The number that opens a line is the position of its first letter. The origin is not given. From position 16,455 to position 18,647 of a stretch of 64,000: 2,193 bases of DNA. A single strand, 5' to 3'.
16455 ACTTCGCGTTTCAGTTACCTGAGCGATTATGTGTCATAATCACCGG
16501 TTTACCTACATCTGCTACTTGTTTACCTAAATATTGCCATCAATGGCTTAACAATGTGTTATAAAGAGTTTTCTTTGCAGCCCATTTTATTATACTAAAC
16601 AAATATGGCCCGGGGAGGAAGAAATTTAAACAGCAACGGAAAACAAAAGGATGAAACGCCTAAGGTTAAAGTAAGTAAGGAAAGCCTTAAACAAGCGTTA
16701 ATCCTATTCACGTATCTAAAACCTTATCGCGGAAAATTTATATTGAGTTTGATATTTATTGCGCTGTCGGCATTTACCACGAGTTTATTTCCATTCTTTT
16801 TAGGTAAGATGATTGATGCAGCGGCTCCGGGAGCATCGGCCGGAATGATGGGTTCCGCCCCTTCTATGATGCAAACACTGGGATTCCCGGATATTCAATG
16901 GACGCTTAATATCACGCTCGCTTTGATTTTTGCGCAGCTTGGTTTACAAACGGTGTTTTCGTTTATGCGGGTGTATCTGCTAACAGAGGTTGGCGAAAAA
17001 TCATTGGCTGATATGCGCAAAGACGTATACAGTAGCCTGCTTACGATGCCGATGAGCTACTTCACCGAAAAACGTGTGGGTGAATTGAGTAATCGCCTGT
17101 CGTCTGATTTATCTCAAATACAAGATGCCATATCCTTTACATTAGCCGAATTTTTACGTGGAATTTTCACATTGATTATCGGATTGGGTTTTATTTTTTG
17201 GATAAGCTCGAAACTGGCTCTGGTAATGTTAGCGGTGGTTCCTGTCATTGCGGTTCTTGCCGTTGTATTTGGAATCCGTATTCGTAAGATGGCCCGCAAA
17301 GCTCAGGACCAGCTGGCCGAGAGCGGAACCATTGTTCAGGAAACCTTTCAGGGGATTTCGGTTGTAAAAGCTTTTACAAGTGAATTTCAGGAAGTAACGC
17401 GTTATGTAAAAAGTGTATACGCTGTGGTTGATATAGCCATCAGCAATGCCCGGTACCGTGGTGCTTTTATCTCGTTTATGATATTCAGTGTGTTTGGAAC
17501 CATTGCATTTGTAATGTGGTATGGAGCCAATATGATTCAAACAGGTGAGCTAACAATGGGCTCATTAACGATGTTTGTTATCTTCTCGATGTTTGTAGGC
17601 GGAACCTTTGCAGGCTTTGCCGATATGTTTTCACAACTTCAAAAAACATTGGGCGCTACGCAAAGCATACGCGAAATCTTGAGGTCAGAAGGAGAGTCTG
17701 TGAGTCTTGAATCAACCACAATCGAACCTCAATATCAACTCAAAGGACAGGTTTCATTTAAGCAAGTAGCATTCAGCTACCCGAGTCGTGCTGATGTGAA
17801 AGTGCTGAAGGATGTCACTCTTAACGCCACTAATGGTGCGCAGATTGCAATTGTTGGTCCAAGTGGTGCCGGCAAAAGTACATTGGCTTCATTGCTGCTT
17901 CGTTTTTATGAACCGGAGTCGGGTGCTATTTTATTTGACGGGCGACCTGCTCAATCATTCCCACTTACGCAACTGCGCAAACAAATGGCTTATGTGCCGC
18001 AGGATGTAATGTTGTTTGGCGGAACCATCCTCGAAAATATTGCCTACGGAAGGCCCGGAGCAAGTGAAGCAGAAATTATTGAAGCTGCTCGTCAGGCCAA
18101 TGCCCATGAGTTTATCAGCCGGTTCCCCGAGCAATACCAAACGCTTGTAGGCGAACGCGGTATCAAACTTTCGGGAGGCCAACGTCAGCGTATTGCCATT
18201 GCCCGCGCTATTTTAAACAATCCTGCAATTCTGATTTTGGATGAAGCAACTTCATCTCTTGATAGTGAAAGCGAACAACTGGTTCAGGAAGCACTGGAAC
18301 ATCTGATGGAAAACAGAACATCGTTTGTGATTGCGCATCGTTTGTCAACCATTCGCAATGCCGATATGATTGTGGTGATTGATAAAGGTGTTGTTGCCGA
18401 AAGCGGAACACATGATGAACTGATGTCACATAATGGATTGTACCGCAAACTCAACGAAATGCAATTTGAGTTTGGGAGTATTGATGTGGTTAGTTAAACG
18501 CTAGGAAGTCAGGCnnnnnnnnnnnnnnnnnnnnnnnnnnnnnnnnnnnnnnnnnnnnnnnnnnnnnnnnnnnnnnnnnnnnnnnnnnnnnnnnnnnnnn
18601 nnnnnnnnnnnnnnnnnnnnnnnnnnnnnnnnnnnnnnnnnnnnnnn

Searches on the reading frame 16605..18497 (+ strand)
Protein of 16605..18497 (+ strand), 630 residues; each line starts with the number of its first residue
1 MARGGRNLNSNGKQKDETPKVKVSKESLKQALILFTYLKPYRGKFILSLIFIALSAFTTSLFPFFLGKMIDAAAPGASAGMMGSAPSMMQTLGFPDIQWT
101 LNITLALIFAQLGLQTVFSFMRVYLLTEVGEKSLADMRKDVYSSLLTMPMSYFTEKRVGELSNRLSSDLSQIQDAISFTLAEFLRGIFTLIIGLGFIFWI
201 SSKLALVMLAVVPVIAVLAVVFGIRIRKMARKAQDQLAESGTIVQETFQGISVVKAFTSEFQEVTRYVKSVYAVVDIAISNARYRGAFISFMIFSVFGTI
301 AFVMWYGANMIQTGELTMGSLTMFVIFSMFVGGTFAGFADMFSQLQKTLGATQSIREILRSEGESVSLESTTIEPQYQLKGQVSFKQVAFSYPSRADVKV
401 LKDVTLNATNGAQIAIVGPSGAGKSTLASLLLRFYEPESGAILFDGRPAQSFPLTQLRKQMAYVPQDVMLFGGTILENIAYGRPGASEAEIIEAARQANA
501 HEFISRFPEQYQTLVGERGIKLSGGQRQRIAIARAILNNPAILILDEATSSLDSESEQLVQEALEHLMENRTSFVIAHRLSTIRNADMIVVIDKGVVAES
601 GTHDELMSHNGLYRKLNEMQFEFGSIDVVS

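Call 4: search_protein_families(library=pfam, proteins=[window:16605-18497:+], max_evalue=1)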
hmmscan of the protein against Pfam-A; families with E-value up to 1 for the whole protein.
window:16605-18497:+ (630 aa): 23 families
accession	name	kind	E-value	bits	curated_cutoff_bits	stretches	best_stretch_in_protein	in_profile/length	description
PF00664.28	ABC_membrane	-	2.8e-59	201.5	28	1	45-333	1-272/274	ABC transporter transmembrane region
PF00005.33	ABC_tran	-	1.3e-34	120.2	25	1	401-550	1-137/137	ABC transporter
PF02463.25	SMC_N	-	2.7e-07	30.7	40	1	521-592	136-211/220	RecF/RecN/SMC N terminal domain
PF13191.12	AAA_16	-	2.4e-06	28.6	32.6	1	413-567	26-159/167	AAA ATPase domain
PF13401.12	AAA_22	-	5.6e-05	23.9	27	1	414-567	8-104/130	AAA domain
PF06414.18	Zeta_toxin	-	0.00018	21.4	22.3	1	414-445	19-50/199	Zeta toxin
PF01935.23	DUF87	-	0.00073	20.1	23.2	1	413-444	25-58/220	Helicase HerA, central domain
PF00270.35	DEAD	-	0.0026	18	26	1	407-571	10-151/167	DEAD/DEAH box helicase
PF00004.35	AAA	-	0.011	16.6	21.2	1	416-573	3-97/131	ATPase family associated with various cellular activities (AAA)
PF13555.12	AAA_29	-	0.011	15.9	27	1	410-427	22-38/61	P-loop containing region of AAA domain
PF01695.23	IstB_IS21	-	0.014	15.4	24.1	0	379-429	58-110/238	IstB-like ATP binding protein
PF03193.22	RsgA_GTPase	-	0.019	15.3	30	1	408-432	103-127/174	RsgA GTPase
PF07728.20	AAA_5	-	0.024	15.1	22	1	416-436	4-24/139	AAA domain (dynein-related subfamily)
PF13238.12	AAA_18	-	0.058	14.3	29.4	1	414-431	1-18/128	AAA domain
PF01926.29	MMR_HSR1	-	0.06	13.9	21.9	1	413-441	1-28/113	50S ribosome-binding GTPase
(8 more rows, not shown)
